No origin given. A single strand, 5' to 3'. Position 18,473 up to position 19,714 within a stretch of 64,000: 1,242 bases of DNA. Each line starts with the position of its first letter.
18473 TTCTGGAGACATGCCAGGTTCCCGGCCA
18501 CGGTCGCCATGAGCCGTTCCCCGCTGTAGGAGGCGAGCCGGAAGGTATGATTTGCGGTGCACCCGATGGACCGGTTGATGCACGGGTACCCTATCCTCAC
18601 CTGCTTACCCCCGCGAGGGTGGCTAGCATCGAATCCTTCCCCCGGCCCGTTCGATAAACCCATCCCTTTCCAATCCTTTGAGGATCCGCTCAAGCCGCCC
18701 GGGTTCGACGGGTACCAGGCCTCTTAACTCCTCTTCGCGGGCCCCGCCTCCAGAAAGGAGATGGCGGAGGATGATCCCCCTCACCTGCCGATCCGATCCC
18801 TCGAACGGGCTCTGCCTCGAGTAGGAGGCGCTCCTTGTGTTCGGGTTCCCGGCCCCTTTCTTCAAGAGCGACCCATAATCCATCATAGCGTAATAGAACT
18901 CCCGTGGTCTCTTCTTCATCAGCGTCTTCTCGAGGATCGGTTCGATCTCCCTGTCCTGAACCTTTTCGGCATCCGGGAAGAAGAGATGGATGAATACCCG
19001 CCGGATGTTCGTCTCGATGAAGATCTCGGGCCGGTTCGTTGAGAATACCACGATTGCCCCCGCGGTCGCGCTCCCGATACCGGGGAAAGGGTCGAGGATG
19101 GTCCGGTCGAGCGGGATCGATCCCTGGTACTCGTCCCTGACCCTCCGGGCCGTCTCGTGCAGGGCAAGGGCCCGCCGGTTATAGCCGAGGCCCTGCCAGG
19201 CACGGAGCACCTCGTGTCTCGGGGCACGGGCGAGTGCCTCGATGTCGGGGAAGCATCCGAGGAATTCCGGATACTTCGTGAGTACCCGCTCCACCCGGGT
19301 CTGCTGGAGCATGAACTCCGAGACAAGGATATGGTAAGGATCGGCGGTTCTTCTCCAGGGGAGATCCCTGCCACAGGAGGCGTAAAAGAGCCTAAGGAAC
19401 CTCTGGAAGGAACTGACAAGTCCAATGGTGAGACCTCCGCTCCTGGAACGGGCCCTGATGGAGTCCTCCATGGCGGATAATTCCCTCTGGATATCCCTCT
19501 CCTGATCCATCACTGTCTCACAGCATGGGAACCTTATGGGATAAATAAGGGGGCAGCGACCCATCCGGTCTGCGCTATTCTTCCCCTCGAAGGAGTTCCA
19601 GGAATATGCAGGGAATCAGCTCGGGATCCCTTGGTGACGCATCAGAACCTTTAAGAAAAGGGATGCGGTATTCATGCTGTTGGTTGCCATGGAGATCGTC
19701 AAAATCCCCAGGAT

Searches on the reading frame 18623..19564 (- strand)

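Call 55: search_protein_families(library=pfam, proteins=[window:18623-19564:-], max_evalue=0.0001)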
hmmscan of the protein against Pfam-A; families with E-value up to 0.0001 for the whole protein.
window:18623-19564:- (313 aa): 1 family
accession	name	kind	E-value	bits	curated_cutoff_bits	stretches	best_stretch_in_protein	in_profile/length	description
PF00730.31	HhH-GPD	-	2.5e-14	53.9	26.2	1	81-212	1-103/108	HhH-GPD superfamily base excision DNA repair protein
